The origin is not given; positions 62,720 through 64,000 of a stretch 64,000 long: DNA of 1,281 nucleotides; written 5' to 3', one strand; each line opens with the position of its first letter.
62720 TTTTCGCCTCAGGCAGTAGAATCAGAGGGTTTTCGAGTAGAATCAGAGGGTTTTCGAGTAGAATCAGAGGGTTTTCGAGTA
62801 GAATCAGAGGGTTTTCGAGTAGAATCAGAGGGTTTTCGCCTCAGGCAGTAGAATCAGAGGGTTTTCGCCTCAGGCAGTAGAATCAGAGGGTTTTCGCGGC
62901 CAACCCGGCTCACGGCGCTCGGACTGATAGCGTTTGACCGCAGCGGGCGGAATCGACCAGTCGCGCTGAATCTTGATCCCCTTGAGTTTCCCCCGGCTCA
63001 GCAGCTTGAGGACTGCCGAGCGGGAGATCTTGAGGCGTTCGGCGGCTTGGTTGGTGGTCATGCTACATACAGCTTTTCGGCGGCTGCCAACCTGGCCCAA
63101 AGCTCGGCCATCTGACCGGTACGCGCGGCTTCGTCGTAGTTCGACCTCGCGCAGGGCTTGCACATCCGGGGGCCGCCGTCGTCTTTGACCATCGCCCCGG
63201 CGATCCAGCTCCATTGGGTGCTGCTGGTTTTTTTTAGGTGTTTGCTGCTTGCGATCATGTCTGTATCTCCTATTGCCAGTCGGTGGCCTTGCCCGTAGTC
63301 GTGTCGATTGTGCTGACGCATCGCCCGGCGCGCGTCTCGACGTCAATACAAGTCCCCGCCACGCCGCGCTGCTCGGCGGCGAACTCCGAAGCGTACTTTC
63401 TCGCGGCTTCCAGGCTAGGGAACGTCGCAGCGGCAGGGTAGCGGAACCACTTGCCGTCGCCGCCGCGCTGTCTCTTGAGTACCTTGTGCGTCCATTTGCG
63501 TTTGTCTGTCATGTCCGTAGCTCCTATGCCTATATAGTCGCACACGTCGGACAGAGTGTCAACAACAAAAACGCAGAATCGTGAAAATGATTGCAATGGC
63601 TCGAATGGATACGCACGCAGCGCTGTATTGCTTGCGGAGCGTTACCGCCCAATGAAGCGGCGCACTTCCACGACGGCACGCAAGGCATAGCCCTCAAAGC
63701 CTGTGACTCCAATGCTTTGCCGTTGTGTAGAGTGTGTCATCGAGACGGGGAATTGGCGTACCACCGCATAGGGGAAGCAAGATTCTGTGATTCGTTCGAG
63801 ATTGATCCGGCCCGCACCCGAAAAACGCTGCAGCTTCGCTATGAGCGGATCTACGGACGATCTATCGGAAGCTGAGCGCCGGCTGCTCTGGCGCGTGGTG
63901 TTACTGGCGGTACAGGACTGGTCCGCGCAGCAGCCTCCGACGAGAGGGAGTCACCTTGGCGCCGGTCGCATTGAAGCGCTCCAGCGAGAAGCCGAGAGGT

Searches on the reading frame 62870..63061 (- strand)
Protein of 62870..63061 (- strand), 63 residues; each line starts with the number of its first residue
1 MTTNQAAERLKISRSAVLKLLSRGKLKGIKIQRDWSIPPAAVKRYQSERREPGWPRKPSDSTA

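Call 7: search_protein_families(library=pfam, proteins=[window:62870-63061:-], max_evalue=0.01)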
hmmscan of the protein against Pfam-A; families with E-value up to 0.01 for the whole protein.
window:62870-63061:- (63 aa): 2 families
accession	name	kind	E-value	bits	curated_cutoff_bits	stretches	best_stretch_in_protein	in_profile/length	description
PF12728.13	HTH_17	-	2.4e-10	40.9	27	1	1-50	2-51/51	Helix-turn-helix domain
PF13338.12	AbiEi_4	-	0.0077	16.8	25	0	2-26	15-38/49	Transcriptional regulator, AbiEi antitoxin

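Call 8: search_protein_families(library=phrogs, proteins=[window:62870-63061:-], max_evalue=0.01)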
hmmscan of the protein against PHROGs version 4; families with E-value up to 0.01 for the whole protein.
window:62870-63061:- (63 aa): 8 families
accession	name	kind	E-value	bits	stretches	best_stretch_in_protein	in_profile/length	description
phrog_66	-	integration and excision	2.7e-05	25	1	1-56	94-150/412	excisionase and transcriptional regulator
phrog_6401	-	DNA, RNA and nucleotide metabolism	3.9e-05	24.5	1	2-50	11-60/64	DNA binding protein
phrog_10045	-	DNA, RNA and nucleotide metabolism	5.2e-05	24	1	1-45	21-66/74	HTH DNA binding protein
phrog_2655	-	integration and excision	7.5e-05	23.5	1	1-51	115-169/181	excisionase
phrog_2907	-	integration and excision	0.00084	20.7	1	1-32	7-38/117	excisionase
phrog_57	-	head and packaging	0.0012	19.7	1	1-53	13-66/199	terminase small subunit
phrog_4691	-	integration and excision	0.0014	19.7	1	1-34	19-53/78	excisionase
phrog_25665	-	integration and excision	0.0044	18.2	1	3-48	28-73/93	excisionase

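Call 23: find_related_loci(query=window:62870-63061:-, collection=viral_contigs, flank=4000)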
Query window:62870-63061:- (63 aa) in viral_contigs; peptide patterns used: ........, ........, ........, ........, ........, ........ (x = any residue, [..] = any of these).
23 stretches matched a pattern; 2 encode a relative of the query (tblastn E <= 1e-3); 2 distinct loci.
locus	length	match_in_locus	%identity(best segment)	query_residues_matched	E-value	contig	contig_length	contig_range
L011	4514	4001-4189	100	1-63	2e-39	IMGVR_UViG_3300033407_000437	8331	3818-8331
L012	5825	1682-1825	42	1-48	2e-8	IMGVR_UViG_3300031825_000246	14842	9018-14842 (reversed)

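Call 29: find_encoding_contigs(protein=window:62870-63061:-, flank=6000, max_places=10)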
Protein window:62870-63061:- (63 aa): 5 contigs read that carry it; 5 places shown.
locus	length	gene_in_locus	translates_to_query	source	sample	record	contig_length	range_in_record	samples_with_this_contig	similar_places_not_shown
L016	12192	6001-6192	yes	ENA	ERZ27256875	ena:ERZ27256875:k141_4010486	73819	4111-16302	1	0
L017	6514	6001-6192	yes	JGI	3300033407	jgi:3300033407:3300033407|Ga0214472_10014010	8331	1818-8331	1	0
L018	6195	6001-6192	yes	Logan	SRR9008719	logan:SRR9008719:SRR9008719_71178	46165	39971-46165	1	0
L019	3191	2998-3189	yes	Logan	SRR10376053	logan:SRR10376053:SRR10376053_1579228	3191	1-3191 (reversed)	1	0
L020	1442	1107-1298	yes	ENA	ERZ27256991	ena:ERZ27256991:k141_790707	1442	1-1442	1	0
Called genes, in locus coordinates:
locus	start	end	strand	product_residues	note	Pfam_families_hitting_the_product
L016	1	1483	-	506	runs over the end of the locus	-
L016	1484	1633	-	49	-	-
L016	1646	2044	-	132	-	PF00436:SSB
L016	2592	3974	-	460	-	PF03237:Terminase_6N (weak)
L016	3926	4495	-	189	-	PF03592:Terminase_2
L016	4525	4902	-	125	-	-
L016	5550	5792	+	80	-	-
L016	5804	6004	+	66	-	-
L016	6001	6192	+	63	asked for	PF12728:HTH_17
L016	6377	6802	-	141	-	-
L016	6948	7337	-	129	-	-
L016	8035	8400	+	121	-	-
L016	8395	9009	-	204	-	PF13560:HTH_31 (weak), PF01381:HTH_3 (weak)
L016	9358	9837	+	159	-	-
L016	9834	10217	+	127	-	-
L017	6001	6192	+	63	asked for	PF12728:HTH_17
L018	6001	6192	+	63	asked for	PF12728:HTH_17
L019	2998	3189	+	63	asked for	PF12728:HTH_17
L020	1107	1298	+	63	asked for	PF12728:HTH_17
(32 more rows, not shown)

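Call 41: find_homologous_proteins(query=window:62870-63061:-, max_evalue=0.00001)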
Query window:62870-63061:- (63 aa): 2 proteins with E <= 0.00001 among 2 candidates.
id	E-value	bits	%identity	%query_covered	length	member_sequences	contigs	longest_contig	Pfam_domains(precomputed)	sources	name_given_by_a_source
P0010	2.7e-33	129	100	100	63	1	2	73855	PF12728.14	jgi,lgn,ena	-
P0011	1.1e-24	102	79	98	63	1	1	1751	PF12728.14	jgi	jgi:excisionase family DNA binding protein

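Call 43: find_encoding_contigs(protein=P0011, flank=3000)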
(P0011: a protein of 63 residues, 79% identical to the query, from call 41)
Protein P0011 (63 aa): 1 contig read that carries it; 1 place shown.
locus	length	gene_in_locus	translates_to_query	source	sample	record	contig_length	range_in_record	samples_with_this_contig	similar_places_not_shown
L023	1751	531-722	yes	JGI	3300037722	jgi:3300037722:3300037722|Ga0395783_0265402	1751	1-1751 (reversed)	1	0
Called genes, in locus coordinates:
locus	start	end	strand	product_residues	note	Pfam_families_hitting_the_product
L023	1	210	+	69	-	?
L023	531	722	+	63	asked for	PF12728:HTH_17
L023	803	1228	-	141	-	-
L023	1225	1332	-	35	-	-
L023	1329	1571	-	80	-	-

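Call 51: find_related_loci(query=A1, collection=genome_contigs, flank=5000)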
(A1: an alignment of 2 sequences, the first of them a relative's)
Query A1 (63 aa) in genome_contigs; peptide patterns used: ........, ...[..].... (x = any residue, [..] = any of these).
13 stretches matched a pattern, but none encodes a relative of the query by tblastn (E <= 1e-3).

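Call 52: find_related_loci(query=A1, collection=metagenome_contigs, flank=5000)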
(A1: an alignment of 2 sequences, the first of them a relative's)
Query A1 (63 aa) in metagenome_contigs; peptide patterns used: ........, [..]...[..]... (x = any residue, [..] = any of these).
141 stretches matched a pattern; 3 encode a relative of the query (tblastn E <= 1e-3); 3 distinct loci.
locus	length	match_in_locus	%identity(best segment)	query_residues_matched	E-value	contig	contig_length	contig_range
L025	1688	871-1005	49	1-45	2e-9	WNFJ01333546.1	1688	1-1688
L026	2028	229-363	44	1-45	8e-9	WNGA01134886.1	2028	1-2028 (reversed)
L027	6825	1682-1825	42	1-48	2e-8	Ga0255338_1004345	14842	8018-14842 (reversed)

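Call 59: search_solved_structures(query=window:62870-63061:-, max_evalue=1)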
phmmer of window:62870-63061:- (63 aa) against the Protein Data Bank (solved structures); distinct sequences matched with E-value up to 1: 0.

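Call 73: predict_structure(alignment_id=A1)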
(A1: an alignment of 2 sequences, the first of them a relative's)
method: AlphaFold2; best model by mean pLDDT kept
length: 63 residues; sequences in the alignment: 2
mean_pLDDT: 72.3   pTM: 0.42
mean pLDDT of the five models: 72.3, 71.6, 70.5, 69.1, 59.5
residues with pLDDT >= 90: 11; 70-90: 20; 50-70: 27; < 50: 5
segments of 3 or more residues with pLDDT < 50: 60-63
pLDDT, mean of each block of 10 residues (from residue 1): 86 91 84 63 65 53 43
secondary structure, 60 per line:
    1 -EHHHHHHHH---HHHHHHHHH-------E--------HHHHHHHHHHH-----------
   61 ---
elements in order: H3-10 H14-22 H39-49

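Call 77: fold_search(model_id=the predicted structure, library=pdb)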
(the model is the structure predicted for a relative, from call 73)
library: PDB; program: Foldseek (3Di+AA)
matches with E <= 10: 126; with E <= 0.001: 0
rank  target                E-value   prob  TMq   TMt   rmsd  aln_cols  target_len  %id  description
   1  4j2n_A                1.3e+00  0.77  0.43  0.49   2.8        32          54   28  Crystal Structure of mycobacteriophage Pukovnik Xis (released 2013-10-23)
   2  7zwc_b                1.5e+00  0.15  0.34  0.06  13.6        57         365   18  Structure of SNAPc:TBP-TFIIA-TFIIB sub-complex bound to U5 snRNA promoter (released 2022-11-30)
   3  4go1_B                2.0e+00  0.51  0.38  0.08   4.4        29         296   34  Crystal Structure of full length transcription repressor LsrR from E. coli. (released 2013-04-24)
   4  6aqq                  2.1e+00  0.57  0.38  0.08   3.6        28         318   43  Crystal structure of Staphylococcus aureus biotin protein ligase in complex with inhibitor (released 2018-02-07)
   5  3v7c                  2.1e+00  0.57  0.38  0.08   3.6        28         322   43  Cystal structure of SaBPL in complex with inhibitor (released 2012-04-18)
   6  3rkx                  2.3e+00  0.57  0.38  0.08   3.5        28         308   43  Structural characterisation of staphylococcus aureus biotin protein ligase (released 2012-04-18)
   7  6ndl                  2.6e+00  0.51  0.38  0.08   3.6        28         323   43  Crystal structure of Staphylococcus aureus biotin protein ligase in complex with a sulfonamide inhibitor (released 2019-12-18)
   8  8eni                  2.6e+00  0.44  0.38  0.08   4.2        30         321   43  Crystal structure of Staphylococcus aureus biotin protein ligase in complex with inhibitor (released 2022-11-30)
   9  2vbw_A                2.6e+00  0.10  0.32  0.15   8.7        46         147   35  Feast or famine regulatory protein (Rv3291c)from M. tuberculosis complexed with L-Phenylalanine (released 2007-11-06)
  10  4j2n_C                3.0e+00  0.47  0.43  0.48   2.7        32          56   28  Crystal Structure of mycobacteriophage Pukovnik Xis (released 2013-10-23)
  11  1zlj_A                3.0e+00  0.13  0.37  0.34  12.1        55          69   27  Crystal Structure of the Mycobacterium tuberculosis Hypoxic Response Regulator DosR C-terminal Domain (released 2006-01-31)
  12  1fse_E                3.0e+00  0.08  0.30  0.29  13.4        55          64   22  CRYSTAL STRUCTURE OF THE BACILLUS SUBTILIS REGULATORY PROTEIN GERE (released 2001-03-21)
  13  3v8j                  3.5e+00  0.41  0.38  0.08   3.5        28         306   43  Crystal structure of Staphylococcus aureus biotin protein ligase (released 2012-12-26)
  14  3rir                  3.5e+00  0.41  0.38  0.08   3.6        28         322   43  Crystal Strucrture of Biotin Protein Ligase from S. aureus (released 2012-04-18)
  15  8jzt_A                3.5e+00  0.28  0.36  0.40   9.9        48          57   25  The sigF and anti-sigma factor complex (released 2024-10-16)
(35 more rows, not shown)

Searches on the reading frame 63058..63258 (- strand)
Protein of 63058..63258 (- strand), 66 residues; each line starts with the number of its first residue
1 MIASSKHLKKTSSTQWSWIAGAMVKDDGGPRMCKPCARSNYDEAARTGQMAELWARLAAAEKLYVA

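Call 7: search_protein_families(library=pfam, proteins=[window:63058-63258:-], max_evalue=0.01)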
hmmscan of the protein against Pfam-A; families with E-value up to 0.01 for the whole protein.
window:63058-63258:- (66 aa): 0 families

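Call 8: search_protein_families(library=phrogs, proteins=[window:63058-63258:-], max_evalue=0.01)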
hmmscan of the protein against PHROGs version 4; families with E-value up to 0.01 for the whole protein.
window:63058-63258:- (66 aa): 0 families

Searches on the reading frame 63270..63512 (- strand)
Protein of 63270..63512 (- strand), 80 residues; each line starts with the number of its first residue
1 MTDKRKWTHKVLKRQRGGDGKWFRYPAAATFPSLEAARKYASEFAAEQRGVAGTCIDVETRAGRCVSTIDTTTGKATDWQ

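Call 7: search_protein_families(library=pfam, proteins=[window:63270-63512:-], max_evalue=0.01)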
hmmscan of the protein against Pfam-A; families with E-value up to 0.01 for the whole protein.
window:63270-63512:- (80 aa): 0 families

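Call 8: search_protein_families(library=phrogs, proteins=[window:63270-63512:-], max_evalue=0.01)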
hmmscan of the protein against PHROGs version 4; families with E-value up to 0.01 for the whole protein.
window:63270-63512:- (80 aa): 0 families

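Call 24: find_related_loci(query=window:63270-63512:-, collection=viral_contigs, flank=4000)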
Query window:63270-63512:- (80 aa) in viral_contigs; peptide patterns used: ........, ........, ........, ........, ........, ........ (x = any residue, [..] = any of these).
28 stretches matched a pattern; 3 encode a relative of the query (tblastn E <= 1e-3); 3 distinct loci.
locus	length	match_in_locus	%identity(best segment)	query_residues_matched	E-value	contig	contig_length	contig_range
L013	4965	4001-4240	100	1-80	4e-52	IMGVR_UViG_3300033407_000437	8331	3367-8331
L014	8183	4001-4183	72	6-66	6e-24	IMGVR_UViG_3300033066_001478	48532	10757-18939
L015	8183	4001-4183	72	6-66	6e-24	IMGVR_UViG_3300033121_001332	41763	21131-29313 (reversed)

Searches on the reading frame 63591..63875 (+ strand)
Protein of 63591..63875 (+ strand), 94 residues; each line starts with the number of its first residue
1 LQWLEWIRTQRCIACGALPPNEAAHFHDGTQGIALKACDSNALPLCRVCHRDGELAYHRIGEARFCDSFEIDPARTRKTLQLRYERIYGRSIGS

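Call 7: search_protein_families(library=pfam, proteins=[window:63591-63875:+], max_evalue=0.01)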
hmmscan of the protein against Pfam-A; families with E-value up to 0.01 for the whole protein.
window:63591-63875:+ (94 aa): 1 family
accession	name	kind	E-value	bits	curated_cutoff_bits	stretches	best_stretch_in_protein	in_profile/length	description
PF06147.18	DUF968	-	9.5e-08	32.7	27.8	1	2-52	91-141/171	Protein of unknown function (DUF968)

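Call 8: search_protein_families(library=phrogs, proteins=[window:63591-63875:+], max_evalue=0.01)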
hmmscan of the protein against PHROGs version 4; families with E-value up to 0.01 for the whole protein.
window:63591-63875:+ (94 aa): 4 families
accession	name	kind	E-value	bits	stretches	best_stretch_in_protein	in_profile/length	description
phrog_1588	-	unknown function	8.8e-13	49.2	1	2-81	29-111/132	-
phrog_96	-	DNA, RNA and nucleotide metabolism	1.1e-08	35.7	1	2-52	251-301/334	HNH endonuclease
phrog_131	-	DNA, RNA and nucleotide metabolism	4e-07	31.2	1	2-51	33-89/131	HNH endonuclease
phrog_18962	-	unknown function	7.2e-05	23.6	1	11-47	65-100/166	-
